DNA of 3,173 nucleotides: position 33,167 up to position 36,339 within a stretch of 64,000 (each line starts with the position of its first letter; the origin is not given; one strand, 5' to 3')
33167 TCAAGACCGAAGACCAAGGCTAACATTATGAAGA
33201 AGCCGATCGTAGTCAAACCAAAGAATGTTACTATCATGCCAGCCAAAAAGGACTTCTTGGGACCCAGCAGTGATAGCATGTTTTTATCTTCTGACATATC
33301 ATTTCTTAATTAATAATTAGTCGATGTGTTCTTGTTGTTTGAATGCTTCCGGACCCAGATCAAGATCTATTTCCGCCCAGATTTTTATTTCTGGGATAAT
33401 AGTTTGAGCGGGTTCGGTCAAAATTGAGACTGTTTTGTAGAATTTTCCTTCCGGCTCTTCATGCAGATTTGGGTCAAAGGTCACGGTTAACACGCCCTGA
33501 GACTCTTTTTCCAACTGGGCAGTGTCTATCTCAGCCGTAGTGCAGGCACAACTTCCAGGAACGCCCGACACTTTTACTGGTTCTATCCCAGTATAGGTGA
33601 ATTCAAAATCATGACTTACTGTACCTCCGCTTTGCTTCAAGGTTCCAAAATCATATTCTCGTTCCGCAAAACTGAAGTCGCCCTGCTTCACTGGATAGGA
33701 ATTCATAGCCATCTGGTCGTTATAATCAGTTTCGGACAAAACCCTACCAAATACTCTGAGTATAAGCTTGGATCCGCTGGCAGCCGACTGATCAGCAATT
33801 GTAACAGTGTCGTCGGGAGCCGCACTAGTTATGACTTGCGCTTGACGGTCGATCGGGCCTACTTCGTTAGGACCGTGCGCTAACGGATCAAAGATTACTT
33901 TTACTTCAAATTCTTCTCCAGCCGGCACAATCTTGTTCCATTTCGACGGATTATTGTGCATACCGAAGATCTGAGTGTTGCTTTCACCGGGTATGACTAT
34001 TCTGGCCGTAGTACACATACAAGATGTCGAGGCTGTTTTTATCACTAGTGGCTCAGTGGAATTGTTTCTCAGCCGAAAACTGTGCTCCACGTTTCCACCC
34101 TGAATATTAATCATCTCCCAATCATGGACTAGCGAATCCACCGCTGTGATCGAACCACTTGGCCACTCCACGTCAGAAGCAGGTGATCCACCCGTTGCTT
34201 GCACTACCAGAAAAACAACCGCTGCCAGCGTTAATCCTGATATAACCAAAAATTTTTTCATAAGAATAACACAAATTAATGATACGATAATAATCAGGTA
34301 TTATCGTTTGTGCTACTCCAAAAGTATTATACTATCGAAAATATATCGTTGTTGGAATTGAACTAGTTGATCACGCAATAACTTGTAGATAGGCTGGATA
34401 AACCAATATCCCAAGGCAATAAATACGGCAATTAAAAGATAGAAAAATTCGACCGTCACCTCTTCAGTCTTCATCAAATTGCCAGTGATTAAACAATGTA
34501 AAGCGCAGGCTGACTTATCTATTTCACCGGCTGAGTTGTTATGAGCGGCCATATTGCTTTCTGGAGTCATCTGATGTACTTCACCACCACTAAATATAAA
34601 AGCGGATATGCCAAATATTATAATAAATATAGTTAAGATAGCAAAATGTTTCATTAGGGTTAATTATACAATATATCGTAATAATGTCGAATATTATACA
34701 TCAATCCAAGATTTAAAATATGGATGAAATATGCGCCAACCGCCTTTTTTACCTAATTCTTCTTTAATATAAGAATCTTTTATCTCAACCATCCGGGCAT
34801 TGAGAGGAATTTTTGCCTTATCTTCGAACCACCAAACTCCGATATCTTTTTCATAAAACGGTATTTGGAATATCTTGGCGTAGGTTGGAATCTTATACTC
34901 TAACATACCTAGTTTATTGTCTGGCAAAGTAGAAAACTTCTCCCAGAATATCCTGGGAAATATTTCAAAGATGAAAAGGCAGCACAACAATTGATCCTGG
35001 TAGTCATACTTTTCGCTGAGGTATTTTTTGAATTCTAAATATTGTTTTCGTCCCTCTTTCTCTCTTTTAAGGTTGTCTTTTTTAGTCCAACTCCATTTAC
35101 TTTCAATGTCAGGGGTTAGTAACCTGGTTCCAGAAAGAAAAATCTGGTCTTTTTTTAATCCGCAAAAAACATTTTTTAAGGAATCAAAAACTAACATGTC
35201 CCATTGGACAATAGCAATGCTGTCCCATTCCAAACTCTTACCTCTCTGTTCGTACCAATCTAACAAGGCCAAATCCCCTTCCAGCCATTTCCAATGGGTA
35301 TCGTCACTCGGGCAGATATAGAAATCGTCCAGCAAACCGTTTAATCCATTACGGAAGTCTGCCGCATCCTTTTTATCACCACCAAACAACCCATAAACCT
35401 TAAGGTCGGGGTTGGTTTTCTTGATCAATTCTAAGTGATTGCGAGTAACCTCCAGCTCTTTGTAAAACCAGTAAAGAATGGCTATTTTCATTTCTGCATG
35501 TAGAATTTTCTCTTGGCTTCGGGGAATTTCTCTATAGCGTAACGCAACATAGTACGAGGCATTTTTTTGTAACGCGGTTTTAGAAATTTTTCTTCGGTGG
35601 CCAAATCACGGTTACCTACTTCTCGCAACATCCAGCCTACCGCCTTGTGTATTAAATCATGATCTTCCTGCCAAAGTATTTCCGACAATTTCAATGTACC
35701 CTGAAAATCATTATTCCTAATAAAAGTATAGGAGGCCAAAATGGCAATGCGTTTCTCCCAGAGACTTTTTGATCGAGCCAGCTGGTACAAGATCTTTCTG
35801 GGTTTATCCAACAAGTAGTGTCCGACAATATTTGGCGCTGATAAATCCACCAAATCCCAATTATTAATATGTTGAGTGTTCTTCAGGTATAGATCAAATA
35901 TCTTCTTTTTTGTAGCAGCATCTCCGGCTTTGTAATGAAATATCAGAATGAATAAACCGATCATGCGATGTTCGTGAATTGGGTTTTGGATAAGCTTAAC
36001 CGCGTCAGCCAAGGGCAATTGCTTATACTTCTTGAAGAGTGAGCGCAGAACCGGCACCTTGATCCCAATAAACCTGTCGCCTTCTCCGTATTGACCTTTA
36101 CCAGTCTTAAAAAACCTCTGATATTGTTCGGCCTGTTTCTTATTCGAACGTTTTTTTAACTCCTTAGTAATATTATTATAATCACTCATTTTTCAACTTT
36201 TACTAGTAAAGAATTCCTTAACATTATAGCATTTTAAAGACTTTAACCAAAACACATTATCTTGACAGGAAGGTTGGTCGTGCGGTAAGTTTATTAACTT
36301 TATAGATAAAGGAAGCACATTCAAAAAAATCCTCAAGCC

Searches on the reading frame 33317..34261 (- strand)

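Call 37: search_protein_families(library=pfam, proteins=[window:33317-34261:-], max_evalue=0.001)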
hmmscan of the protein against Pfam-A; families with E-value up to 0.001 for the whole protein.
window:33317-34261:- (314 aa): 2 families
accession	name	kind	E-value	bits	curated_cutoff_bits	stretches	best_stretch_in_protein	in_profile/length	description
PF07610.17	DUF1573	-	7e-32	109.8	26.1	2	196-284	1-85/98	Protein of unknown function (DUF1573)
PF22544.2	HYDIN_VesB_CFA65-like_Ig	-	1.1e-09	38.8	25.5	1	196-271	3-79/100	HYDIN/CFA65/VesB-like, Ig-like domain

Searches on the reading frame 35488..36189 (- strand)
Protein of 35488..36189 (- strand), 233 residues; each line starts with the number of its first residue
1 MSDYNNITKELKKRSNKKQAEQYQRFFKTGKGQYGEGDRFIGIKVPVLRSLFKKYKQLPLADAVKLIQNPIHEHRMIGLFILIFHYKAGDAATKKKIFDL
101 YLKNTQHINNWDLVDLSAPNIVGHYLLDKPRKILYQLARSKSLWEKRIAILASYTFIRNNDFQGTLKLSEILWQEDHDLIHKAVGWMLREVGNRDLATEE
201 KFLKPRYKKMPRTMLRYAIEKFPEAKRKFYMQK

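Call 3: search_protein_families(library=pfam, proteins=[window:35488-36189:-], max_evalue=0.01)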
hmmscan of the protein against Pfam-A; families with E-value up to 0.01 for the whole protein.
window:35488-36189:- (233 aa): 1 family
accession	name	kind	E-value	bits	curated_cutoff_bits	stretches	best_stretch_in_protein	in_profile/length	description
PF08713.17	DNA_alkylation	-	1.4e-60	205.1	21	1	7-222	1-213/213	DNA alkylation repair enzyme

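Call 4: search_protein_families(library=ncbifam, proteins=[window:35488-36189:-], max_evalue=0.01)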
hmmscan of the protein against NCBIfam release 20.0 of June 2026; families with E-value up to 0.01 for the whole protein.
window:35488-36189:- (233 aa): 0 families
